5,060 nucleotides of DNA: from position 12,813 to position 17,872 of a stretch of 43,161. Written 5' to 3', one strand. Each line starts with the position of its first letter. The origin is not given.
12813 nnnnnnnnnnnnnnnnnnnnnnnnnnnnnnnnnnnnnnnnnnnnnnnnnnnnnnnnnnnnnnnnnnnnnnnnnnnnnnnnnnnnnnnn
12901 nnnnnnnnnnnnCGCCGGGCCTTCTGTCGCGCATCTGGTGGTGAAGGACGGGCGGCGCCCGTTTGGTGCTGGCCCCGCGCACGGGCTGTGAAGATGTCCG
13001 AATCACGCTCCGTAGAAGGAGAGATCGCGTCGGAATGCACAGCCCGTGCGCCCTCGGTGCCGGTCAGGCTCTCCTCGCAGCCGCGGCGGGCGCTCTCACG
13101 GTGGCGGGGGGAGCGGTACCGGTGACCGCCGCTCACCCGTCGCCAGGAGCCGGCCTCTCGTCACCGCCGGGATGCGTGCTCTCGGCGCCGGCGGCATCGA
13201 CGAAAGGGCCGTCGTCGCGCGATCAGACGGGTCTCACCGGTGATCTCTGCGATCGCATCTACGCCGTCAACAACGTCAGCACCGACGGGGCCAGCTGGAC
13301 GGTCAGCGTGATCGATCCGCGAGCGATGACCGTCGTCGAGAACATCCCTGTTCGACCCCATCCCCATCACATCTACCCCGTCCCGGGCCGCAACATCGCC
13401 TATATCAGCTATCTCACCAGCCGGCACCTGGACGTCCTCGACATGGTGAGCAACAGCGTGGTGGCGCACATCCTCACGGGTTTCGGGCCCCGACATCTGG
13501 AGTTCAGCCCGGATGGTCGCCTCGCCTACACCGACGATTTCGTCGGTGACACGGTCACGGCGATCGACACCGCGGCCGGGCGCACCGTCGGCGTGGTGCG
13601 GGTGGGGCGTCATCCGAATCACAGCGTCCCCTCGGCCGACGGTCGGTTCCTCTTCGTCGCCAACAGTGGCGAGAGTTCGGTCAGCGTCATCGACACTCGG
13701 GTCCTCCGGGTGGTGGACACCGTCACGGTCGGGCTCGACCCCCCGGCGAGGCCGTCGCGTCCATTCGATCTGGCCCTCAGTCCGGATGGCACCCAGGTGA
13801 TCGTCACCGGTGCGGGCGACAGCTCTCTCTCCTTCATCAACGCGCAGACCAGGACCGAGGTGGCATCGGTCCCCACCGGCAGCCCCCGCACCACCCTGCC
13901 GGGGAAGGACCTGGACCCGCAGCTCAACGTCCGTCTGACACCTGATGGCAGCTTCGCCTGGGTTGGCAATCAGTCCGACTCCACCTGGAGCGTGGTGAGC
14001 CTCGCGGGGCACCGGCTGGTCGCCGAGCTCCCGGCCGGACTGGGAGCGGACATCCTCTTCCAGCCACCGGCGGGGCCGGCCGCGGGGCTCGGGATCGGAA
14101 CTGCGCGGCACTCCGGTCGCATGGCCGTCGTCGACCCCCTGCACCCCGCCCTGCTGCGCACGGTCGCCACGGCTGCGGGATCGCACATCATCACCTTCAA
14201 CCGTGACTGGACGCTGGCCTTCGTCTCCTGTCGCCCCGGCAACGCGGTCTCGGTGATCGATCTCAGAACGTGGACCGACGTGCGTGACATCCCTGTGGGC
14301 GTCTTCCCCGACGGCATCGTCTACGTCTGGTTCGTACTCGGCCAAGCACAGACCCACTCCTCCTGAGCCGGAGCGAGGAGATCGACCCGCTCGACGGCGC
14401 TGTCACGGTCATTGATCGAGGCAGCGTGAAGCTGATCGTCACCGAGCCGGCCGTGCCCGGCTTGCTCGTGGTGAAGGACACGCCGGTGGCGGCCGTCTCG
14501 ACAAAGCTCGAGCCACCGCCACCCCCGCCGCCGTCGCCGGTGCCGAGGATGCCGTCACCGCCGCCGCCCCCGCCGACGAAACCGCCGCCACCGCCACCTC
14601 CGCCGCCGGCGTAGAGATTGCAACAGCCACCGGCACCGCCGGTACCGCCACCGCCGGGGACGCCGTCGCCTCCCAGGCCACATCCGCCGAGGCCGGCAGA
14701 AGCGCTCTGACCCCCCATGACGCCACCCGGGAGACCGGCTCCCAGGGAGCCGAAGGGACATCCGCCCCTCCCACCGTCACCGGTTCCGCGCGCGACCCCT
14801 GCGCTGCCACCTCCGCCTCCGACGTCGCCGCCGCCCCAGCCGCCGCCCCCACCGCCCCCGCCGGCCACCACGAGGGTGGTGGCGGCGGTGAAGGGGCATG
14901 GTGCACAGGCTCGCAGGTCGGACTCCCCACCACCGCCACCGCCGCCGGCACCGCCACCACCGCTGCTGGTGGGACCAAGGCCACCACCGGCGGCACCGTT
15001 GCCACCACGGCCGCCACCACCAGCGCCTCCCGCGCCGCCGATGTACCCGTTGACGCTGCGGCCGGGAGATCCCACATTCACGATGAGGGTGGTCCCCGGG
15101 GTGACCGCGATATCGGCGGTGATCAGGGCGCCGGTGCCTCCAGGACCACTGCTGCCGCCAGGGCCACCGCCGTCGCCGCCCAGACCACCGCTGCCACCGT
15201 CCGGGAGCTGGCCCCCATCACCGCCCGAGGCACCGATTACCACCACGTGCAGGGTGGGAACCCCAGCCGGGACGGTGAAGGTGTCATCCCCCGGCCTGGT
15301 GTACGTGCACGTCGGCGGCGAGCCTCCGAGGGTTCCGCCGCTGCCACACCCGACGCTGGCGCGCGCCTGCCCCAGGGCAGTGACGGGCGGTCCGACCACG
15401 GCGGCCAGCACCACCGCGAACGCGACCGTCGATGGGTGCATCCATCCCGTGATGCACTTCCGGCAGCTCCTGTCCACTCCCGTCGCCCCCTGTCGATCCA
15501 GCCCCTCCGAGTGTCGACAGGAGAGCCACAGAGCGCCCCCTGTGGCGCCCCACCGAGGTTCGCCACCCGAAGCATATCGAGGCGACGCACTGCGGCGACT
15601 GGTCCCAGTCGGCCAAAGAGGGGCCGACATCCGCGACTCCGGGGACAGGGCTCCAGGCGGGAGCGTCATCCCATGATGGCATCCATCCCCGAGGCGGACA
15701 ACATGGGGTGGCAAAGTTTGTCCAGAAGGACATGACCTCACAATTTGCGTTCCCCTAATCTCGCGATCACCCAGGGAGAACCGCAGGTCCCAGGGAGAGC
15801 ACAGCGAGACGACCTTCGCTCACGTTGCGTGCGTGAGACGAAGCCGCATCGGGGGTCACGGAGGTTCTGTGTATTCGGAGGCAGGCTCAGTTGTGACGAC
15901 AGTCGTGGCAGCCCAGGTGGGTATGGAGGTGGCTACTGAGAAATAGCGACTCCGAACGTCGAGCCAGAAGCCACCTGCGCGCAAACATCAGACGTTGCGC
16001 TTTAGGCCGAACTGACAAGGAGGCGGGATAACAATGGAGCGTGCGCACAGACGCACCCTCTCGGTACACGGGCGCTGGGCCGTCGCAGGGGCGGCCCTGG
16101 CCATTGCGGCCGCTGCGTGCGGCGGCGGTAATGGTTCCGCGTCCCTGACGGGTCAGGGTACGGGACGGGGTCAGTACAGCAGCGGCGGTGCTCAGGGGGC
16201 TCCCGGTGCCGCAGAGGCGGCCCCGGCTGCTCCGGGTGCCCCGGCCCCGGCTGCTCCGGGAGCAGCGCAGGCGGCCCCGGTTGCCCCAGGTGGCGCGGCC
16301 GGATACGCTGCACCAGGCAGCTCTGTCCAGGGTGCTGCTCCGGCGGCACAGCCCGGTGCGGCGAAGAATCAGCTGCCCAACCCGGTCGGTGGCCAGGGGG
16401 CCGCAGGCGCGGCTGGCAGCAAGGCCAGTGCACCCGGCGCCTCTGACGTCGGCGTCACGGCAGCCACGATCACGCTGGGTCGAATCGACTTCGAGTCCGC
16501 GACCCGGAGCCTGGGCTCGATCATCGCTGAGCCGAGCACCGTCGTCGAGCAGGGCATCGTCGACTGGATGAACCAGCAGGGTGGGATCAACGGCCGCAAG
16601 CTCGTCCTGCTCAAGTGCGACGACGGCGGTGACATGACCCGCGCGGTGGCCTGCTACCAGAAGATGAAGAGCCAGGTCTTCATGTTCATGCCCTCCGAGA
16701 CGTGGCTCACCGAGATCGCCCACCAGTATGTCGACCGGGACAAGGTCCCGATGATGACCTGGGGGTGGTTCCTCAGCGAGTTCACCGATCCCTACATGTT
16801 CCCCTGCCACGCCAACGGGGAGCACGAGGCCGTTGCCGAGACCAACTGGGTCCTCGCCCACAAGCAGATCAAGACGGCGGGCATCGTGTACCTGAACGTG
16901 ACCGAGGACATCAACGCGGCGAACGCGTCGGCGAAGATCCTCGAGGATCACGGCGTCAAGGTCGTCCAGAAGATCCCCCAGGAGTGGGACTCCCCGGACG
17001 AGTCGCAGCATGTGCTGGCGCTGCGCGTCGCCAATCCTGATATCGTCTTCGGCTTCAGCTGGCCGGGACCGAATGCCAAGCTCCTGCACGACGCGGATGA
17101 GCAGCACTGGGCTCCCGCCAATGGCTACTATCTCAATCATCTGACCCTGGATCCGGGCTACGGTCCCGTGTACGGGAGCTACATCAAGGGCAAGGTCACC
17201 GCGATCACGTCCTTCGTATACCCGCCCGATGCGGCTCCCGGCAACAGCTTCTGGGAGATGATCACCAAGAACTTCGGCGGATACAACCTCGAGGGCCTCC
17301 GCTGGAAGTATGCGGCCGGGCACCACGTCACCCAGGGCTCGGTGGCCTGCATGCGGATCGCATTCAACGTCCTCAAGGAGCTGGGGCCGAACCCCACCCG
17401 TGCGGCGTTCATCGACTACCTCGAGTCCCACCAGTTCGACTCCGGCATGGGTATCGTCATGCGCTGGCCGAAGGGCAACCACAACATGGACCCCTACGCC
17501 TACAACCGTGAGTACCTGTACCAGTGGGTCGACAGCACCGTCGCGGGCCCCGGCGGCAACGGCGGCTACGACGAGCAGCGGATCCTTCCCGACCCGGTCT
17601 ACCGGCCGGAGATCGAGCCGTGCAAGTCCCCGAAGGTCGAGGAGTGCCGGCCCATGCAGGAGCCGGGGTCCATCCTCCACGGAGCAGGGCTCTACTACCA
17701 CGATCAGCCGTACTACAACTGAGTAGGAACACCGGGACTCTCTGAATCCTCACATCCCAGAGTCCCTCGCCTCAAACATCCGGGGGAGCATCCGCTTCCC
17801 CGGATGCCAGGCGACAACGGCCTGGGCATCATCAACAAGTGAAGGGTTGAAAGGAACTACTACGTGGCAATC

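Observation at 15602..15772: Conserved ~170-nt non-coding element present twice, with the core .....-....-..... and alternative pairing potential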

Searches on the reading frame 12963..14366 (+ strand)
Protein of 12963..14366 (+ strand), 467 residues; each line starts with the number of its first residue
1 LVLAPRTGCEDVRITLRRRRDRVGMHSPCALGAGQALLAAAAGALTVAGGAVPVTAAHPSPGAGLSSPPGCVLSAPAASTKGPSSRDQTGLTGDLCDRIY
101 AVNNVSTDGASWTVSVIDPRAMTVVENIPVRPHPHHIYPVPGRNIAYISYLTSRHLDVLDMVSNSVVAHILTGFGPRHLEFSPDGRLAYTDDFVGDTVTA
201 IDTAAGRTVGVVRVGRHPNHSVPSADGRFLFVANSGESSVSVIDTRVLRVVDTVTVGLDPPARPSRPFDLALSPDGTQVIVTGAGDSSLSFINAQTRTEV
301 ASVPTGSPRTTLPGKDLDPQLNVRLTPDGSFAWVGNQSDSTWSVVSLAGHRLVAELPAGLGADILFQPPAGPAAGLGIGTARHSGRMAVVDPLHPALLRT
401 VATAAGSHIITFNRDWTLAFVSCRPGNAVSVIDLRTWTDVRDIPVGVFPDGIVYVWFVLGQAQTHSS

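Call 12: search_protein_families(library=pfam, proteins=[window:12963-14366:+], max_evalue=0.01)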
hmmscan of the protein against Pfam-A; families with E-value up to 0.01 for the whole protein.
window:12963-14366:+ (467 aa): 4 families
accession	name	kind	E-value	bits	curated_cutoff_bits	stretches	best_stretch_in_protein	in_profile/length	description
PF21783.3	YNCE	-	2.3e-11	44.1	27.1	0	111-186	49-124/339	YNCE-like beta-propeller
PF10282.15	Lactonase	-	4.2e-09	36.5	21.7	1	131-292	142-318/344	Lactonase, 7-bladed beta-propeller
PF02239.22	Cytochrom_D1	-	1.9e-08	33.7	25.5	1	152-260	13-122/368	Cytochrome D1 heme domain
PF25174.1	Beta-prop_THOC3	-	1e-06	28.4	305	1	148-300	63-206/272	THOC3 beta-propeller domain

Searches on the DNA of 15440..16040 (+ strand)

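Call 59: search_rna_families(source=window, start=15440, end=16040, threshold=evalue, max_evalue=10)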
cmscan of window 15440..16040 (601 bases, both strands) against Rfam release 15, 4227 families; matches with E-value up to 10: 3.
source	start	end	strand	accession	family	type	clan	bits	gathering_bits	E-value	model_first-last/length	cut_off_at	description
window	15669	15699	+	RF00202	snoR66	Gene; snRNA; snoRNA; CD-box;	-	17.8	43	0.74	1-76/76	no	Small nucleolar RNA R66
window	15500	15624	-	RF03089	cold-seep-1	Gene; sRNA;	-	14.9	125.8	4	1-152/152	no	cold-seep-1 RNA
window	15843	15916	+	RF02207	WT1-AS_5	Gene; lncRNA;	-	13.4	80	1.3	1-79/79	no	WT1 antisense RNA conserved region 5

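Call 74: build_rna_model(alignment_id=A5, structure=none)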
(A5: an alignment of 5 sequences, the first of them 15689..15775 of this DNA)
Model R1 built from alignment A5 (5 sequences, 87 columns); structure: none (sequence only).
model positions 87; base pairs 0; branch points 0; effective number of sequences 5; information 0.646 bits per position. No base pairs: searches with it score sequence only.

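Call 75: search_with_rna_model(model_id=R1, source=window, filters=off, max_evalue=10)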
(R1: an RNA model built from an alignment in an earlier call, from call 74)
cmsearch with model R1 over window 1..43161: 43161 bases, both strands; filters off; matches with E-value up to 10: 31.
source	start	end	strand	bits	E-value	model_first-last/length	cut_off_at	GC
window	38655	38737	+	72.6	8.6e-22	3-85/87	-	0.6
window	15691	15774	+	68.8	1.3e-20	3-86/87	-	0.54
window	39474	39518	+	7.6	0.17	41-83/87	-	0.69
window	9729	9763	+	7.5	0.17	48-82/87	-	0.86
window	38657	38702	-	6.9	0.27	20-68/87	-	0.61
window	38147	38161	-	6.3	0.44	30-44/87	-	0.6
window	40796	40851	+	6.2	0.47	29-83/87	-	0.62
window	30740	30759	+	4.8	1.2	38-57/87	-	0.7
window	11395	11419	+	3.9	2.3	46-70/87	-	0.64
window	33746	33783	+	3.8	2.6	41-84/87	-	0.79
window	12731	12754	+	3.7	2.8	39-62/87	-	0.71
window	16687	16724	+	3.4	3.4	43-80/87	-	0.68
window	18876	18908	-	3.4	3.5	29-65/87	-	0.73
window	3525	3552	-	3.3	3.6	56-83/87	-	0.75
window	26324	26365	+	3.2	4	35-71/87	-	0.62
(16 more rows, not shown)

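Call 77: search_with_rna_model(model_id=R1, sources=[L001, L002, L003, L004, L005, L006, L031, L033, L034, L035, L036, L037, L038], filters=off, max_evalue=1)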
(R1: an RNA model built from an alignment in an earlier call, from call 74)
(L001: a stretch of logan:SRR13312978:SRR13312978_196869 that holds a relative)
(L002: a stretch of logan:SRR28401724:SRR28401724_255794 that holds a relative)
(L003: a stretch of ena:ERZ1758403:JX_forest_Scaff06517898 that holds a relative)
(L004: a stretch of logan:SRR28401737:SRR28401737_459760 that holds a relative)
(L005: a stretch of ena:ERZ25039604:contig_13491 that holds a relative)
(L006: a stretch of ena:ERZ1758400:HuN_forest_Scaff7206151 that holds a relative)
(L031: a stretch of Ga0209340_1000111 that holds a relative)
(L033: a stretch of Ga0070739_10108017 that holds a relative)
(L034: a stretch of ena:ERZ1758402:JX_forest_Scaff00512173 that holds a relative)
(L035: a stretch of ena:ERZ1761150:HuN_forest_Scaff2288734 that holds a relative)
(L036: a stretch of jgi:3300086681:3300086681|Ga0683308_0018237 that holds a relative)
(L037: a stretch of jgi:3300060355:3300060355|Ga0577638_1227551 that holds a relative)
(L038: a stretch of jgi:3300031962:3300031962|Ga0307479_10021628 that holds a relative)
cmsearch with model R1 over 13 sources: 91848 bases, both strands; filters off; matches with E-value up to 1: 15.
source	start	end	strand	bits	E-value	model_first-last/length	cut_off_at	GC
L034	4434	4517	+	74.7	4e-22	3-86/87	-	0.67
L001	4413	4495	+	72.6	1.8e-21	3-85/87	-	0.6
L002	286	369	+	68.3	4e-20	3-86/87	-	0.71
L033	1332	1416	+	62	3.7e-18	2-86/87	-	0.61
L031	5486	5523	+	20.8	2.8e-05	7-44/87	-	0.61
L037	348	393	+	11.3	0.025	41-84/87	-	0.72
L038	3647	3685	+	8.6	0.17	30-66/87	-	0.62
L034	4446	4483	-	7.8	0.3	37-74/87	-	0.68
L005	6205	6238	-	7.8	0.31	28-55/87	-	0.59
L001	5231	5276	+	7.7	0.34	40-83/87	-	0.7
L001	4415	4460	-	6.9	0.57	20-68/87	-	0.61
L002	273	328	-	6.8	0.61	30-82/87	-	0.7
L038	4434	4470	-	6.4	0.82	43-80/87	-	0.78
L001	3905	3919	-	6.3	0.94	30-44/87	-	0.6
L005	6218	6242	+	6.2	0.95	41-65/87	-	0.64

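Call 95: search_with_rna_model(model_id=R1, sources=[L039, L040, L041], filters=off, max_evalue=10, show_alignments=4)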
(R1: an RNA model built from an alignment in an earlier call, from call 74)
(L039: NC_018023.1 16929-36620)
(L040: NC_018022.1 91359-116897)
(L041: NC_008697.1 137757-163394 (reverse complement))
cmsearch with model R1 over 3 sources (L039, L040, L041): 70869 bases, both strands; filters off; matches with E-value up to 10: 17.
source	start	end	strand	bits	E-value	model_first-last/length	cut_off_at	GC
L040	22900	22954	-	8.5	0.15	34-77/87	-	0.75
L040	23694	23733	-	5.7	1.1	40-81/87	-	0.75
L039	7979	8008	+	5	1.7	47-76/87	-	0.67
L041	6181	6228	+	4.5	2.6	35-81/87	-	0.73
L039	14815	14848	+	4.4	2.7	46-79/87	-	0.59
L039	11931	11964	+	4.1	3.3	39-72/87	-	0.65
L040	12211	12229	+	4.1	3.4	2-20/87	-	0.79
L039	2213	2237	-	3.8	4.2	4-35/87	-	0.68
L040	9368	9382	+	3.8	4.2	35-49/87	-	0.67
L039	10712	10735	-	3.6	4.9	36-59/87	-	0.71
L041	12004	12029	-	3.4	5.8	45-70/87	-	0.62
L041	24405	24437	+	3.2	6.3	48-80/87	-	0.73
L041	21820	21832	-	3.2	6.4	69-81/87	-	0.77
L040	22915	22959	+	3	7.4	8-60/87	-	0.73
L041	13797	13823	-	2.9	7.8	42-68/87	-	0.59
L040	17458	17486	+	2.7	9.5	55-83/87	-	0.72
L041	22316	22336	-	2.6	9.8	21-41/87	-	0.62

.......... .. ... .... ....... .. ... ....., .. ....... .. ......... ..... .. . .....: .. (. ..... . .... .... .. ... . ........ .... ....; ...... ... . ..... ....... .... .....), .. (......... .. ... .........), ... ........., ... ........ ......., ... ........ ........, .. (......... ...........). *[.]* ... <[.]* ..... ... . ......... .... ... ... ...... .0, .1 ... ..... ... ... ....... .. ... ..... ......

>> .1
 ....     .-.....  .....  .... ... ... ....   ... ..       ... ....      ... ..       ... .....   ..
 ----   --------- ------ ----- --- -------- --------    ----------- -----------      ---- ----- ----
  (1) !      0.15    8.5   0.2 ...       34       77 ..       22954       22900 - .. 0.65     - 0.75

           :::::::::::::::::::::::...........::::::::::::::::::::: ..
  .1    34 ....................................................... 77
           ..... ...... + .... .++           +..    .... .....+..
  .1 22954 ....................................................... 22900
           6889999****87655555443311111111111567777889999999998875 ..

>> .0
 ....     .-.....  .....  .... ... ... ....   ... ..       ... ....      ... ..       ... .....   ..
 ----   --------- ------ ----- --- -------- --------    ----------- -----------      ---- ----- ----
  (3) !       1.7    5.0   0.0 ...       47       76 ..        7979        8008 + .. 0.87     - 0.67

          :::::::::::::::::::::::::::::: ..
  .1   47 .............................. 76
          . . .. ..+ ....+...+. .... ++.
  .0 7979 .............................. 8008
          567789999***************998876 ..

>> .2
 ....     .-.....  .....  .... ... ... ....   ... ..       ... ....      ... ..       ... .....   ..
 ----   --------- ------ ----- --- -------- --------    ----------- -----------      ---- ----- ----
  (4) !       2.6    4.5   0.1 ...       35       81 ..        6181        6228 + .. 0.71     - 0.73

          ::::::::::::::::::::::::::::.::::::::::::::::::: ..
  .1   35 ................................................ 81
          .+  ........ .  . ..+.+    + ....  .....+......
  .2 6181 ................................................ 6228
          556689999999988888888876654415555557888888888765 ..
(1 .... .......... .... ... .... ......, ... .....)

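Call 110: search_with_rna_model(model_id=R1, sources=[L045, L046, L047, L048, L049, L050], filters=off, max_evalue=0.1)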
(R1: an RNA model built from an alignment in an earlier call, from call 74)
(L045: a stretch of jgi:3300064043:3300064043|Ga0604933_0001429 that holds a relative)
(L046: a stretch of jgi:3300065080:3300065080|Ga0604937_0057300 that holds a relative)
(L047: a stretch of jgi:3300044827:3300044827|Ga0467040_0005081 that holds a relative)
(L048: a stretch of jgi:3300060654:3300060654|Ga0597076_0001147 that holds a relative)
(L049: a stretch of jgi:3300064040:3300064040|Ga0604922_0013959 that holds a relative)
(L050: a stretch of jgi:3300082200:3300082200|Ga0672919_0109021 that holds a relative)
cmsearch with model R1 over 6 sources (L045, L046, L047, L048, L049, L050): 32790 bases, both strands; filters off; matches with E-value up to 0.1: 6.
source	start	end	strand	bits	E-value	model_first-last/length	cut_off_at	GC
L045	2658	2741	+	68.8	9.7e-21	3-86/87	-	0.54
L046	1936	2019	+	68.8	9.7e-21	3-86/87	-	0.54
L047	482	565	+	68.8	9.7e-21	3-86/87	-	0.54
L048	473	556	+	68.8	9.7e-21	3-86/87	-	0.54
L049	453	536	+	68.8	9.7e-21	3-86/87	-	0.54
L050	406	489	+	68.8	9.7e-21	3-86/87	-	0.54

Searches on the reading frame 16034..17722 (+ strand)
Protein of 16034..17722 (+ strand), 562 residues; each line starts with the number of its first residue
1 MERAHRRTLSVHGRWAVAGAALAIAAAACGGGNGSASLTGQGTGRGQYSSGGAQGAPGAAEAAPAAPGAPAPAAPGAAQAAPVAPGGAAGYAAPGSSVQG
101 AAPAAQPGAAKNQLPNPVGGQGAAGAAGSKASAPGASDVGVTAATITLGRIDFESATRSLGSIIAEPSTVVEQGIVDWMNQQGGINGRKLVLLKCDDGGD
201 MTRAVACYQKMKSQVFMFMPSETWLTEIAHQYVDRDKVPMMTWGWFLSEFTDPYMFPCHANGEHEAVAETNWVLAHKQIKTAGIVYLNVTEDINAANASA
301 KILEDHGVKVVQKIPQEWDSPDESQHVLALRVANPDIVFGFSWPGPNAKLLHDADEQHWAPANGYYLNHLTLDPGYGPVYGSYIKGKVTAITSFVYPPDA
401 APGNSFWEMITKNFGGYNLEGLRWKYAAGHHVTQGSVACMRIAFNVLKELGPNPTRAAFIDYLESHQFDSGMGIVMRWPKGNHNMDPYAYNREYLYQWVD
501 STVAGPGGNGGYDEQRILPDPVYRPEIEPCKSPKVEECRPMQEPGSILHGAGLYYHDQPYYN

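Call 12: search_protein_families(library=pfam, proteins=[window:16034-17722:+], max_evalue=0.01)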
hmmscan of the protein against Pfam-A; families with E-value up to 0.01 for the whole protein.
window:16034-17722:+ (562 aa): 1 family
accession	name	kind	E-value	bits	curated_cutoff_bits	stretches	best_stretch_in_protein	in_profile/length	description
PF13458.12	Peripla_BP_6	-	1.8e-33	117.1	31.7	1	161-488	14-333/343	Periplasmic binding protein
